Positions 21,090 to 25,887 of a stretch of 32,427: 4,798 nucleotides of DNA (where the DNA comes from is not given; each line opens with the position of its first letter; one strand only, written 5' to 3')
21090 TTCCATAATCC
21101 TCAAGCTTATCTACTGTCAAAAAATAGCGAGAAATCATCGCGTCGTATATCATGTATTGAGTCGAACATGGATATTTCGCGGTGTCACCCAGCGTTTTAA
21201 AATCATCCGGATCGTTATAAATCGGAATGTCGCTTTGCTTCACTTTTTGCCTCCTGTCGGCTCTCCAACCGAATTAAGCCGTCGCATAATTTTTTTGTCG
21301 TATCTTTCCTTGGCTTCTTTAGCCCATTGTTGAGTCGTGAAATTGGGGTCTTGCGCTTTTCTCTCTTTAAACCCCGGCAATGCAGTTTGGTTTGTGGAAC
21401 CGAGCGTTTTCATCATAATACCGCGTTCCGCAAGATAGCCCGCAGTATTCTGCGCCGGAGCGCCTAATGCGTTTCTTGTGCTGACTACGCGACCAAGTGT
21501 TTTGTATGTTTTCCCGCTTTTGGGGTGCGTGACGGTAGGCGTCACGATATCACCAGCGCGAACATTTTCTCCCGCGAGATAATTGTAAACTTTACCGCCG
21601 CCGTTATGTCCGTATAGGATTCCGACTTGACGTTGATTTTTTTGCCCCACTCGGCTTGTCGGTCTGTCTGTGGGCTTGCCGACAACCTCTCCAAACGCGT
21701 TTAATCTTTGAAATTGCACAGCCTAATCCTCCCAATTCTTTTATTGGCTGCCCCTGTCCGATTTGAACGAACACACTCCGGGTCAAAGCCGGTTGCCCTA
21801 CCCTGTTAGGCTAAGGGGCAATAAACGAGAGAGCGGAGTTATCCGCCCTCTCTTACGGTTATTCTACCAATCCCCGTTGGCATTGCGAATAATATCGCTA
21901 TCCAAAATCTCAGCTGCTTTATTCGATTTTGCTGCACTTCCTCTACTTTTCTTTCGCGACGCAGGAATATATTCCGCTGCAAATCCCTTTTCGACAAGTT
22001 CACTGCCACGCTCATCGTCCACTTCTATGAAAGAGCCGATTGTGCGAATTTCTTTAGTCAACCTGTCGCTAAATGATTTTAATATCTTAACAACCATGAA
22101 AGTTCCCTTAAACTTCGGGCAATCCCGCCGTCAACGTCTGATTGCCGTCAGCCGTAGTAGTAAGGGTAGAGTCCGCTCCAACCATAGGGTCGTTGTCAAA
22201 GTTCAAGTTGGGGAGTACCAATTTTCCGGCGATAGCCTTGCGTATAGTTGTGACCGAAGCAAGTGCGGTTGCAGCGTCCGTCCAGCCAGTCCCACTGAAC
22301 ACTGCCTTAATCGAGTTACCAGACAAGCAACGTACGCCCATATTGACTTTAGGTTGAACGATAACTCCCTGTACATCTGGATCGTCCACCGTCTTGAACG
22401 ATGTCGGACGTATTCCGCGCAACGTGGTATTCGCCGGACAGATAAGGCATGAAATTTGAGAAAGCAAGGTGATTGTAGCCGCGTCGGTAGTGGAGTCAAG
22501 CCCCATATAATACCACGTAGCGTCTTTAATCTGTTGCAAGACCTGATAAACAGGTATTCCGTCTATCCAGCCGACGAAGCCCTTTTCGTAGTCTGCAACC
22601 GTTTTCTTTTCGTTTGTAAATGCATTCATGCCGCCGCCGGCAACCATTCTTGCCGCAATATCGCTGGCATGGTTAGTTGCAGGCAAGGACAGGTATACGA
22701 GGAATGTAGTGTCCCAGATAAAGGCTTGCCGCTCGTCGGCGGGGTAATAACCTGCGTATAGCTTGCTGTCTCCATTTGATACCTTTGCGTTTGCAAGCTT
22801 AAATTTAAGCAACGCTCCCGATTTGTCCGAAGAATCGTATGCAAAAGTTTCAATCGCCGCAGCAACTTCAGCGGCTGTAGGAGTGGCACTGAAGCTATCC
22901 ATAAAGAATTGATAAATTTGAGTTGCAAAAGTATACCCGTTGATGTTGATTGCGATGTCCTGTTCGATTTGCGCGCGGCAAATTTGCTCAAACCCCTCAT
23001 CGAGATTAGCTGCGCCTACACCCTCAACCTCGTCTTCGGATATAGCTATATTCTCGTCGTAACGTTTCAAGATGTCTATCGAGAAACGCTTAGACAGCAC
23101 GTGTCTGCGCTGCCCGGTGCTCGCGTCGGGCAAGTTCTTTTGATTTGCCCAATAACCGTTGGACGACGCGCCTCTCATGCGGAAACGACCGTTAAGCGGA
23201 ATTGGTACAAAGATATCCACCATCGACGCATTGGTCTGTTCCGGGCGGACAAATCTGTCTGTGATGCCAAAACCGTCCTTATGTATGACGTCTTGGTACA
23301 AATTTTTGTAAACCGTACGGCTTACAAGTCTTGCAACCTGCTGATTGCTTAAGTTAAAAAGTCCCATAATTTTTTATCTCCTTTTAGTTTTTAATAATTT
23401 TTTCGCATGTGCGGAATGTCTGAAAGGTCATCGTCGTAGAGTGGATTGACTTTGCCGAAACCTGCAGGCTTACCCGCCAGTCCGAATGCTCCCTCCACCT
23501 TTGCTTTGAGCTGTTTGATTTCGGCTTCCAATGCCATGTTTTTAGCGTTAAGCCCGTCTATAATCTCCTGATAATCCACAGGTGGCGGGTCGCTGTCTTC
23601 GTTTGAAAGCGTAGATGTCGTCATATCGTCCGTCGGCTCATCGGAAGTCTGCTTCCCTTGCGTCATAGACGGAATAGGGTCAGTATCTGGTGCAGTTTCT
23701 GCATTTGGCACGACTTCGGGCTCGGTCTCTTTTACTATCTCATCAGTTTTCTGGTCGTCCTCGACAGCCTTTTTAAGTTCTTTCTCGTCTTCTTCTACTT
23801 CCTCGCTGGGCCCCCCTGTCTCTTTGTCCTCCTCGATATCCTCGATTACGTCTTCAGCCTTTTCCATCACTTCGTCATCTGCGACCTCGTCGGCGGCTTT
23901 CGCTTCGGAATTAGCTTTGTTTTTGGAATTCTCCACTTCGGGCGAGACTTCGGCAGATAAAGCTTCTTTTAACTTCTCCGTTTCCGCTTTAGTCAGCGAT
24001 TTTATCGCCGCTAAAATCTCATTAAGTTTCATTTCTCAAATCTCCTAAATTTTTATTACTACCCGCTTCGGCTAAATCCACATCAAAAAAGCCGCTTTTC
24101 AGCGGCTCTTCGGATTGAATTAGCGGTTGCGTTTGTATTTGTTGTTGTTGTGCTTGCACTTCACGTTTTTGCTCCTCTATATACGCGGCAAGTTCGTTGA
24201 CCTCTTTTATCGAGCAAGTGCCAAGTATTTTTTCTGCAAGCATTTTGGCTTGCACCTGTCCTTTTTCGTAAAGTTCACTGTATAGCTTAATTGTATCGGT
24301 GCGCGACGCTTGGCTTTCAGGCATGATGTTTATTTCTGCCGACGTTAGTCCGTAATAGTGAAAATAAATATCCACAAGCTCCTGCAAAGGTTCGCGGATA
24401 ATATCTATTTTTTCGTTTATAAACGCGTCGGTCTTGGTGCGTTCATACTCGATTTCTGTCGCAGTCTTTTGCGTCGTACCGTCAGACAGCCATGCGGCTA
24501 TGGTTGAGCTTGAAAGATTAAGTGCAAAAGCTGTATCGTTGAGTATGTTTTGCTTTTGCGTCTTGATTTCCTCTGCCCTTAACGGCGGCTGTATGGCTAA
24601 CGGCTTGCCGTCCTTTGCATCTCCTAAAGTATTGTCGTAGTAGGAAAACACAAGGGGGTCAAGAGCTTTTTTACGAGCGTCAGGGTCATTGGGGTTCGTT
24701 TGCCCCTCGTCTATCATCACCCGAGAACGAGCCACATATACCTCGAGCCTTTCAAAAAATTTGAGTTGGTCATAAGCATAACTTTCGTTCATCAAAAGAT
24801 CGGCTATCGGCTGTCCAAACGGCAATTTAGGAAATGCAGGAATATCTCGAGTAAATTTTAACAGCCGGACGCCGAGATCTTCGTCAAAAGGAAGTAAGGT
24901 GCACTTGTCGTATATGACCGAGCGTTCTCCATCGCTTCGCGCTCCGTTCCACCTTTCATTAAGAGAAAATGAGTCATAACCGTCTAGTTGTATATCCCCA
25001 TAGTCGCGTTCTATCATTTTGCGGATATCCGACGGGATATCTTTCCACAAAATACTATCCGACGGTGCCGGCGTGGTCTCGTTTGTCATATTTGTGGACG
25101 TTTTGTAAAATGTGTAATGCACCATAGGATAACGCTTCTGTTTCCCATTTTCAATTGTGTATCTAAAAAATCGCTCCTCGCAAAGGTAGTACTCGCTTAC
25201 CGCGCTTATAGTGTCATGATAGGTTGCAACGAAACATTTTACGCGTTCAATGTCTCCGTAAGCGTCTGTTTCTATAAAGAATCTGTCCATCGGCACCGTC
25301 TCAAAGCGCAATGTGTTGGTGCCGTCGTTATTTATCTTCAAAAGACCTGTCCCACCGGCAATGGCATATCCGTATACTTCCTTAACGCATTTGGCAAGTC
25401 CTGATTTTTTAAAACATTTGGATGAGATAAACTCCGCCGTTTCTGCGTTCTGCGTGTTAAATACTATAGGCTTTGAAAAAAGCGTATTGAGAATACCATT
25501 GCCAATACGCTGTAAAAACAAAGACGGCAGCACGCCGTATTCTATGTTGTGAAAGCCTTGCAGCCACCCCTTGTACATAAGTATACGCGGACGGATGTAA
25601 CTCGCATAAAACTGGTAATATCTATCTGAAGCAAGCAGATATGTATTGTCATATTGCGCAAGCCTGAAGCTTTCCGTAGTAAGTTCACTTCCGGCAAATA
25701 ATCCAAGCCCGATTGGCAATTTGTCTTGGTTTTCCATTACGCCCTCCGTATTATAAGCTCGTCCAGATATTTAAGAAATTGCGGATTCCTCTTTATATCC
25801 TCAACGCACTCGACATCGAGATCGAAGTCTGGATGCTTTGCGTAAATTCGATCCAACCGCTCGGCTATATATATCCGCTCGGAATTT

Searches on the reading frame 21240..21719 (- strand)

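Call 9: search_protein_families(library=pfam, max_evalue=0.1, proteins=[window:21240-21719:-])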
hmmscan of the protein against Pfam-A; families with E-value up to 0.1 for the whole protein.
window:21240-21719:- (159 aa): 1 family
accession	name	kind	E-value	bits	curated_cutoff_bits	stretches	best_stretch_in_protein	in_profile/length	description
PF04210.18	MtrG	-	0.022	15.1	27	1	19-39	32-52/64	Tetrahydromethanopterin S-methyltransferase, subunit G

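Call 16: search_protein_families(library=phrogs, max_evalue=0.01, proteins=[window:21240-21719:-])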
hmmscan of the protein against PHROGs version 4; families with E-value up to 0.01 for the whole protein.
window:21240-21719:- (159 aa): 0 families

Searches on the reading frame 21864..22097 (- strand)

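Call 9: search_protein_families(library=pfam, max_evalue=0.1, proteins=[window:21864-22097:-])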
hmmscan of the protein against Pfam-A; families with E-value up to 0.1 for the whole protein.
window:21864-22097:- (77 aa): 1 family
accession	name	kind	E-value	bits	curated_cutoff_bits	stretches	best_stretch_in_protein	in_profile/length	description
PF23976.1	DUF7302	-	0.00017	22.3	24.9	1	20-62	8-53/61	Family of unknown function (DUF7302)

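Call 16: search_protein_families(library=phrogs, max_evalue=0.01, proteins=[window:21864-22097:-])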
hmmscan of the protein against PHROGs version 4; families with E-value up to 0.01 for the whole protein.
window:21864-22097:- (77 aa): 4 families
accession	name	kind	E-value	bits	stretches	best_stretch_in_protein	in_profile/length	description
phrog_2616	-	unknown function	1.6e-05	26.5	1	1-62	2-66/77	-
phrog_933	-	unknown function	3.3e-05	24.8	1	1-37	1-37/59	-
phrog_5279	-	unknown function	0.0024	18.8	1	4-39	3-36/53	-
phrog_748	-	connector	0.0091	17.6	0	20-58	8-51/63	head-tail connector protein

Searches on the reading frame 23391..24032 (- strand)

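Call 9: search_protein_families(library=pfam, max_evalue=0.1, proteins=[window:23391-24032:-])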
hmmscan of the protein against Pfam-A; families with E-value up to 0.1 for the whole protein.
window:23391-24032:- (213 aa): 2 families
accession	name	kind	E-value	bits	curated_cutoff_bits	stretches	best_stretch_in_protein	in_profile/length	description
PF02775.26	TPP_enzyme_C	-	0.048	13.9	21.9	0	123-183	87-141/151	Thiamine pyrophosphate enzyme, C-terminal TPP binding domain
PF02514.21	CobN-Mg_chel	-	0.085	11.1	24.5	1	2-167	589-677/1090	CobN/Magnesium Chelatase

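Call 16: search_protein_families(library=phrogs, max_evalue=0.01, proteins=[window:23391-24032:-])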
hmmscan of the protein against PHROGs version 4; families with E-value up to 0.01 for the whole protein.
window:23391-24032:- (213 aa): 0 families

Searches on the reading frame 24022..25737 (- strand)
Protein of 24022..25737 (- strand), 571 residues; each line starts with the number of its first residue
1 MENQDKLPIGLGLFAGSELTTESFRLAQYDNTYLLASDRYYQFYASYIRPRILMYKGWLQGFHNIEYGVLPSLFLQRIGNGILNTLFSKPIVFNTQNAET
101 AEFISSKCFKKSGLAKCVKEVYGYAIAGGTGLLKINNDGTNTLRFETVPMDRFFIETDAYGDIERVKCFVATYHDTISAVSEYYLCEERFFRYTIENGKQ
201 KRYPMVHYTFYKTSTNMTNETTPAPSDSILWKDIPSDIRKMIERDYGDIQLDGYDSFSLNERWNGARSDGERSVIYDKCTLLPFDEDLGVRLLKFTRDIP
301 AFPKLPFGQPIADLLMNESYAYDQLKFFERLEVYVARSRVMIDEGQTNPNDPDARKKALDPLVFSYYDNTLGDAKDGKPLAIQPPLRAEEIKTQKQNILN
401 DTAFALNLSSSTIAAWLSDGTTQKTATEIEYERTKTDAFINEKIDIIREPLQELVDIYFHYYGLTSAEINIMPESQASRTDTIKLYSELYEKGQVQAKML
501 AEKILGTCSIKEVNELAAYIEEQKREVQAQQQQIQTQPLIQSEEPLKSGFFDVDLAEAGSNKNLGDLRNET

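Call 9: search_protein_families(library=pfam, max_evalue=0.1, proteins=[window:24022-25737:-])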
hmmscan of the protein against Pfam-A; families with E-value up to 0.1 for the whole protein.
window:24022-25737:- (571 aa): 1 family
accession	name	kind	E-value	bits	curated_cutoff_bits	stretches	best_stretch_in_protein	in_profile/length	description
PF12236.14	Head-tail_con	-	1.1e-09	37.8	27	1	107-220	107-220/489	Bacteriophage head to tail connecting protein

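Call 13: search_dna_similar(query=window:24022-25737:-, collection=phages, mode=protein, max_rows=25)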
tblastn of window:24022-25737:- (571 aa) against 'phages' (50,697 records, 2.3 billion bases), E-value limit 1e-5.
No match.

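Call 16: search_protein_families(library=phrogs, max_evalue=0.01, proteins=[window:24022-25737:-])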
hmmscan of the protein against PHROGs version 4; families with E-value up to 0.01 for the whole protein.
window:24022-25737:- (571 aa): 3 families
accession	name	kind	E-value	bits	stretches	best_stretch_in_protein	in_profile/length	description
phrog_533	-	head and packaging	3.4e-15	56.5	2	334-528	279-484/495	portal protein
phrog_332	-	connector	3.8e-05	23.2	1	108-231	117-244/560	head-tail adaptor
phrog_21528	-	unknown function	0.00052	20.6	1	100-166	105-171/224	-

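Call 29: find_related_loci(query=window:24022-25737:-, collection=viral_contigs, flank=10000)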
Query window:24022-25737:- (571 aa) in viral_contigs; peptide patterns used: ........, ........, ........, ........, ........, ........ (x = any residue, [..] = any of these).
138 stretches matched a pattern; 3 encode a relative of the query (tblastn E <= 1e-3); 3 distinct loci.
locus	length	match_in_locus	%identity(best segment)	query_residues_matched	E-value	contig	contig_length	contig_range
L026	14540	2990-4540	80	1-521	0e+0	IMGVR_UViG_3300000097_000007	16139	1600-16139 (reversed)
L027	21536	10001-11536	63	1-523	0e+0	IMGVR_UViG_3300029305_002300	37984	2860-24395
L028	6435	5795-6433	72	1-217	5e-103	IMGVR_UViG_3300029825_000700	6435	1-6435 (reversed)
